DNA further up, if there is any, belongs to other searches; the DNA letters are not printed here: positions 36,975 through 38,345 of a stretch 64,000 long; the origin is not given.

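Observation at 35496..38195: Membrane desaturase-family di-iron enzyme partnered with a Rieske ferredoxin and its reductase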

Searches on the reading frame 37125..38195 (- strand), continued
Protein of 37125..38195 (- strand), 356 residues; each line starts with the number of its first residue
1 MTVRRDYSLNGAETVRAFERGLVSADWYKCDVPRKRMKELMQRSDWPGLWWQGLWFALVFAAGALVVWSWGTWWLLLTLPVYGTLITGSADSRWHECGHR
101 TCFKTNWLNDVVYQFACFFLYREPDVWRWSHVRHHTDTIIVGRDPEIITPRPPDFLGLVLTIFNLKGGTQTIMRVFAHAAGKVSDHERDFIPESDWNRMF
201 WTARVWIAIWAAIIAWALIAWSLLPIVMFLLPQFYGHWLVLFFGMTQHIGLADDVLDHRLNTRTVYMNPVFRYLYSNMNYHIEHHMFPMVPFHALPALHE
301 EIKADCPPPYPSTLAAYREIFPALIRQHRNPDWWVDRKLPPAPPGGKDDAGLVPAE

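Call 59: fold_search(model_id=the predicted structure, library=pdb)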
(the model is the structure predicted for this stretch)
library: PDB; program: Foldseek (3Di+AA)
matches with E <= 10: 104; with E <= 0.001: 2
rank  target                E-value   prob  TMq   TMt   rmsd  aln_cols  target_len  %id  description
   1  8xks_K                3.1e-05  1.00  0.49  0.48  10.8       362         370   13  The cryo-EM structure of Orf2971-FtsHi motor complex (released 2024-12-04)
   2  8xqw_M                5.5e-05  1.00  0.55  0.51   7.5       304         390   15  Cryo-EM structure of the Ycf2-FtsHi motor complex from Chlamydomonas reinhardtii in AMPPNP bound state (released 2024-09-11)
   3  8f6t                  5.5e-02  1.00  0.50  0.43  11.1       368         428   15  Cryo-EM structure of alkane 1-monooxygenase AlkB-AlkG complex from Fontimonas thermophila (released 2023-04-05)
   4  4kjs_B                2.8e-01  0.15  0.16  0.17  20.9       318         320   12  Structure of native YfkE (released 2013-06-26)
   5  4kjs_A                3.8e-01  0.16  0.17  0.19  20.5       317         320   11  Structure of native YfkE (released 2013-06-26)
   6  4kjr_B                7.1e-01  0.08  0.13  0.14  20.0       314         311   13  Crystal structure of selenium substituted Ca2+/H+ antiporter proteinYfkE (released 2013-07-03)
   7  9k4i_A                1.0e+00  0.05  0.11  0.06  26.6       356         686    9  Cryo-EM structure of the human TRPC1/C5 heteromer (released 2025-10-22)
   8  4kjr_A                1.1e+00  0.12  0.18  0.19  18.6       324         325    9  Crystal structure of selenium substituted Ca2+/H+ antiporter proteinYfkE (released 2013-07-03)
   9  8h8j_C                1.5e+00  0.06  0.13  0.15  23.5       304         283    8  Lodoxamide-bound GPR35 in complex with G13 (released 2023-02-08)
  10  6ivo_A                1.5e+00  0.03  0.11  0.12  26.1       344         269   11  Crystal structure of a membrane protein P208A (released 2019-11-06)
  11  6ivm_D                1.5e+00  0.03  0.10  0.11  26.0       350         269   11  Crystal structure of a membrane protein P143A (released 2019-11-06)
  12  5kw2                  1.5e+00  0.03  0.10  0.09  30.2       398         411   10  The extra-helical binding site of GPR40 and the structural basis for allosteric agonism and incretin stimulation (released 2018-05-02)
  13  4o6y_B                1.9e+00  0.10  0.16  0.22  17.5       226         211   16  Crystal Structure of Cytochrome b561 (released 2014-02-05)
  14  4wd7_A                2.0e+00  0.03  0.11  0.13  26.9       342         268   10  Crystal structure of a bacterial Bestrophin homolog from Klebsiella pneumoniae by Zn-SAD phasing (released 2014-10-01)
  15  2o9d_A                2.2e+00  0.08  0.15  0.20  19.7       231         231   12  Crystal Structure of AqpZ mutant T183C. (released 2007-02-13)
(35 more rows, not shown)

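Call 64: search_protein_families(library=pfam, proteins=[L006:11525-12583:+, L012:11470-12228:+, L014:11472-12296:+, L018:11485-12288:+, L021:11442-13019:+, L043:11378-12250:+, L049:4603-5421:+, L066:11562-12326:+, L069:11429-12562:+, L030:6715-7860:+])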
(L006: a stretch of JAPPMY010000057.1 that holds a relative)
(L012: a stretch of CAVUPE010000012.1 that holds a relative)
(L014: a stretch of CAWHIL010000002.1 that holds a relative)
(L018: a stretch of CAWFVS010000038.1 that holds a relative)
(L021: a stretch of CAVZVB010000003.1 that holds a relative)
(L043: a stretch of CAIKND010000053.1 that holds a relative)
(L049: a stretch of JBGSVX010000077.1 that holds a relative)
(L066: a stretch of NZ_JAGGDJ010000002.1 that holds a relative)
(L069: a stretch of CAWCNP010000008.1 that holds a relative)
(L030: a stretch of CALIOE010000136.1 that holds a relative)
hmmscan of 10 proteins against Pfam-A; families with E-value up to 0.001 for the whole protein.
L006:11525-12583:+ (352 aa): 1 family
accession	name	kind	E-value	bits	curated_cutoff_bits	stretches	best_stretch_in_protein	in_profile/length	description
PF04116.19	FA_hydroxylase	-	1.2e-18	68.2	31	1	193-323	2-132/132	Fatty acid hydroxylase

L012:11470-12228:+ (252 aa): 3 families
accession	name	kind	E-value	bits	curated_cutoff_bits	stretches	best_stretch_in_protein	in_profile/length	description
PF00106.31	adh_short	-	1e-45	156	26.6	1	7-199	2-190/195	short chain dehydrogenase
PF13561.12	adh_short_C2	-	3.8e-43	148.2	27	1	15-245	6-233/236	Enoyl-(Acyl carrier protein) reductase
PF08659.16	KR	-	1.1e-07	32.4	22.6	1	8-161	3-152/180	KR domain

L014:11472-12296:+ (274 aa): 1 family
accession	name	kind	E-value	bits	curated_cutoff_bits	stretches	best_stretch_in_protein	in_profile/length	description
PF01261.30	AP_endonuc_2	-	2.1e-19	70.7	31.1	1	23-270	1-248/249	Xylose isomerase-like TIM barrel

L018:11485-12288:+ (267 aa): 3 families
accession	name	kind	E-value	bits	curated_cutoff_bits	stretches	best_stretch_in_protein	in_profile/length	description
PF00106.31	adh_short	-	2.5e-44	151.6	26.6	1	21-216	2-192/195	short chain dehydrogenase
PF13561.12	adh_short_C2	-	8.9e-42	143.7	27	1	29-260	6-233/236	Enoyl-(Acyl carrier protein) reductase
PF08659.16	KR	-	2.1e-08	34.7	22.6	1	21-176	2-152/180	KR domain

L021:11442-13019:+ (525 aa): 6 families
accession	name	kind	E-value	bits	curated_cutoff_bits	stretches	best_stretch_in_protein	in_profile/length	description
PF13487.12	HD_5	-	1.2e-39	136.3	27.2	2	269-426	3-162/170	HD domain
PF00196.25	GerE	-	2.4e-15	56.3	23.5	1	458-512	3-57/57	Bacterial regulatory proteins, luxR family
PF01966.28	HD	-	1.1e-12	48.7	22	1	280-402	1-115/116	HD domain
PF12840.13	HTH_20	-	3.3e-05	24.2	27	1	464-497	8-43/51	Helix-turn-helix domain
PF13551.12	HTH_29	-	0.00029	21.3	28.1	0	463-494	2-34/64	Winged helix-turn helix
PF13518.12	HTH_28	-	0.00073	20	25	0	463-494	3-34/52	Helix-turn-helix domain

L043:11378-12250:+ (290 aa): 2 families
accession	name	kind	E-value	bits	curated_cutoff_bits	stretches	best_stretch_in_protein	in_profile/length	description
PF00175.26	NAD_binding_1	-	7.5e-17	62.4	22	1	163-272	2-108/109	Oxidoreductase NAD-binding domain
PF00970.30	FAD_binding_6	-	2.7e-06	28.1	21.1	0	78-152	33-98/99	Oxidoreductase FAD-binding domain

L049:4603-5421:+ (272 aa): 2 families
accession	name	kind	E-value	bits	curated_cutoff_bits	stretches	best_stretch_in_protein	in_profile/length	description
PF00175.26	NAD_binding_1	-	3.4e-17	63.5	22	1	145-254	2-108/109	Oxidoreductase NAD-binding domain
PF00970.30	FAD_binding_6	-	5.6e-05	23.9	21.1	1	48-134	19-98/99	Oxidoreductase FAD-binding domain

L066:11562-12326:+ (254 aa): 3 families
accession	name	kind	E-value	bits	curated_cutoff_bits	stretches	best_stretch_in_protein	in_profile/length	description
PF13561.12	adh_short_C2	-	1.1e-53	182.6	27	1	13-253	1-236/236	Enoyl-(Acyl carrier protein) reductase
PF00106.31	adh_short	-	1.8e-50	171.6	26.6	1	7-202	1-191/195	short chain dehydrogenase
PF08659.16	KR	-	3.7e-08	33.9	22.6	1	10-177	4-166/180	KR domain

L069:11429-12562:+ (377 aa): 1 family
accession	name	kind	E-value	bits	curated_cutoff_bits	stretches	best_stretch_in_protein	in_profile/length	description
PF00850.24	Hist_deacetyl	-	1.2e-78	264.9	27.9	1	43-333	1-295/298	Histone deacetylase domain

L030:6715-7860:+ (381 aa): 3 families
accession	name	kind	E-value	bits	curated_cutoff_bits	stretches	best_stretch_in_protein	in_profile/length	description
PF01408.29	GFO_IDH_MocA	-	1.6e-17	64.7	24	1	29-147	5-118/120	Oxidoreductase family, NAD-binding Rossmann fold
PF22725.1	GFO_IDH_MocA_C3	-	1.8e-11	44.6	27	1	158-300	2-123/124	GFO/IDH/MocA C-terminal domain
PF03447.22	NAD_binding_3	-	0.00054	21.1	24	1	42-123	13-90/116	Homoserine dehydrogenase, NAD binding domain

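Call 78: search_protein_representatives(protein=window:37125-38195:-)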
Query: 356 residues. Proteins with E-value up to 0.001 (for the whole library): 3472; up to 1e-10: 1332; up to 1e-30: 313. The best 150 are listed.
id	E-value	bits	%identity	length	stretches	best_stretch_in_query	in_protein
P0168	1.6e-119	416.0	51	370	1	4-341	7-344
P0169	4.6e-115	401.3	51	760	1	5-341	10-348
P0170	1.1e-109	383.6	48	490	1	5-342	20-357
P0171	2.2e-109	382.6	49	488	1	4-343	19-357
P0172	1.0e-106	373.9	48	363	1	4-348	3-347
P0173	2.5e-106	372.6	51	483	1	4-341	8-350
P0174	7.7e-106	371.0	49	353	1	4-341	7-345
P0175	7.2e-99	348.0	57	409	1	55-323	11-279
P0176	1.3e-92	327.4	55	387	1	87-344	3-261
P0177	2.9e-88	313.1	53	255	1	3-252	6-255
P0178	1.6e-86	307.3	43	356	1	7-337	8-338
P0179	4.2e-86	306.0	47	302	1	2-294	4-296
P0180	3.2e-85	303.1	52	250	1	2-247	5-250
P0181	1.2e-84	301.2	41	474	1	4-344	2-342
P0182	1.9e-78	280.7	43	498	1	4-340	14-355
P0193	2.4e-70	254.1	39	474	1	22-345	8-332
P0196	6.2e-70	252.7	40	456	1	21-342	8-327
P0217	9.5e-59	215.9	37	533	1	23-341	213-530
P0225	5.5e-55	203.5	36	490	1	25-342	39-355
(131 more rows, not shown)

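Call 79: search_protein_families(library=pfam, proteins=[P0169, P0170, P0171, P0173, P0181, P0182, P0193, P0196, P0217, P0225])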
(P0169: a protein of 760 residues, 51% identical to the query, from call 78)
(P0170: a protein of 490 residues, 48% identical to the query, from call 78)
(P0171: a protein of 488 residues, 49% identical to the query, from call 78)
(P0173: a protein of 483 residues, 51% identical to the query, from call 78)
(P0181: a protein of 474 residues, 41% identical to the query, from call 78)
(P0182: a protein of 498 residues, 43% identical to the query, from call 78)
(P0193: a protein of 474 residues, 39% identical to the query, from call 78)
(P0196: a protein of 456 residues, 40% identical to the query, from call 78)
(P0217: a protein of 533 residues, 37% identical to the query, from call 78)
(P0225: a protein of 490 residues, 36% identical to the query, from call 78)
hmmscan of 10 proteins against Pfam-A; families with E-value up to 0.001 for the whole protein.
P0169 (760 aa): 5 families
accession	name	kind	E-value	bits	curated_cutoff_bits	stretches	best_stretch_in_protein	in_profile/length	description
PF00487.30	FA_desaturase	-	1.8e-38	133.2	29.7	1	79-322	2-251/253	Fatty acid desaturase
PF00355.32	Rieske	-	5.4e-16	58.7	20.3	1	372-459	2-88/88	Rieske [2Fe-2S] domain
PF00175.26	NAD_binding_1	-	1.3e-15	58.4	22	1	633-741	2-107/109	Oxidoreductase NAD-binding domain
PF13806.12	Rieske_2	-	2.6e-08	34.1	27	1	372-468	2-102/104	Rieske-like [2Fe-2S] domain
PF00970.30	FAD_binding_6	-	0.00093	19.9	21.1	0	549-622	33-98/99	Oxidoreductase FAD-binding domain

P0170 (490 aa): 3 families
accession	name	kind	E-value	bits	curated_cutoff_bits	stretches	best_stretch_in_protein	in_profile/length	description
PF00487.30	FA_desaturase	-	1.9e-37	129.8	29.7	1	87-329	2-250/253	Fatty acid desaturase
PF00355.32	Rieske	-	1.1e-17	64.2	20.3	1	377-463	2-87/88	Rieske [2Fe-2S] domain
PF13806.12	Rieske_2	-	8.3e-06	26.1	27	1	377-471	2-100/104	Rieske-like [2Fe-2S] domain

P0171 (488 aa): 1 family
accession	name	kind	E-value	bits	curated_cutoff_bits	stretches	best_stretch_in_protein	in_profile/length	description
PF00487.30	FA_desaturase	-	7.7e-35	121.3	29.7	1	86-328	1-249/253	Fatty acid desaturase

P0173 (483 aa): 3 families
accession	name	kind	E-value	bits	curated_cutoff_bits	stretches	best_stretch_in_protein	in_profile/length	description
PF00487.30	FA_desaturase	-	6.8e-33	114.9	29.7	1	81-323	2-251/253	Fatty acid desaturase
PF00355.32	Rieske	-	6.9e-19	68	20.3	1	381-469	1-88/88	Rieske [2Fe-2S] domain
PF13806.12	Rieske_2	-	3.1e-11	43.6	27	1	381-479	1-103/104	Rieske-like [2Fe-2S] domain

P0181 (474 aa): 2 families
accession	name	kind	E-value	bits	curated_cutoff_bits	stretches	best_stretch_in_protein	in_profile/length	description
PF00487.30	FA_desaturase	-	4.3e-36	125.4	29.7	1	70-306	2-244/253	Fatty acid desaturase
PF00355.32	Rieske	-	3.1e-12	46.7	20.3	1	371-449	10-87/88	Rieske [2Fe-2S] domain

P0182 (498 aa): 2 families
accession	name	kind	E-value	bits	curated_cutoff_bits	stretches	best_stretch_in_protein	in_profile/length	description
PF00487.30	FA_desaturase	-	2.7e-34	119.5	29.7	1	84-328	2-250/253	Fatty acid desaturase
PF00355.32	Rieske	-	9.4e-09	35.5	20.3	1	383-463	10-80/88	Rieske [2Fe-2S] domain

P0193 (474 aa): 3 families
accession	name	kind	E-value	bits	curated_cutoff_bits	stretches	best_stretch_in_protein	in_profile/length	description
PF00487.30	FA_desaturase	-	1.8e-31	110.3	29.7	1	61-299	3-248/253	Fatty acid desaturase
PF00355.32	Rieske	-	2.1e-16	60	20.3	1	364-451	2-88/88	Rieske [2Fe-2S] domain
PF13806.12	Rieske_2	-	2.4e-07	31.1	27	1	364-461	2-103/104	Rieske-like [2Fe-2S] domain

P0196 (456 aa): 3 families
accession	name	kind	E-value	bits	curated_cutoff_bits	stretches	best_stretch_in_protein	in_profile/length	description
PF00487.30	FA_desaturase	-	1.1e-29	104.4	29.7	1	60-299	2-250/253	Fatty acid desaturase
PF00355.32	Rieske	-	1.3e-17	63.9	20.3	1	351-437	2-88/88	Rieske [2Fe-2S] domain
PF13806.12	Rieske_2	-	1.8e-08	34.7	27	1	351-447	2-103/104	Rieske-like [2Fe-2S] domain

P0217 (533 aa): 1 family
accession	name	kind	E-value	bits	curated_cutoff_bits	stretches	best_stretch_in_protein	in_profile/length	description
PF00487.30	FA_desaturase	-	1e-27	97.9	29.7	1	263-499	2-246/253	Fatty acid desaturase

P0225 (490 aa): 3 families
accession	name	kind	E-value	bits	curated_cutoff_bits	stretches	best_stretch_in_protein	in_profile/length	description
PF00487.30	FA_desaturase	-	2.3e-29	103.4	29.7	1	83-321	2-244/253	Fatty acid desaturase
PF00355.32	Rieske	-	4.5e-17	62.2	20.3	1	383-466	4-86/88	Rieske [2Fe-2S] domain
PF13806.12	Rieske_2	-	2.5e-09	37.4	27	1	384-477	5-102/104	Rieske-like [2Fe-2S] domain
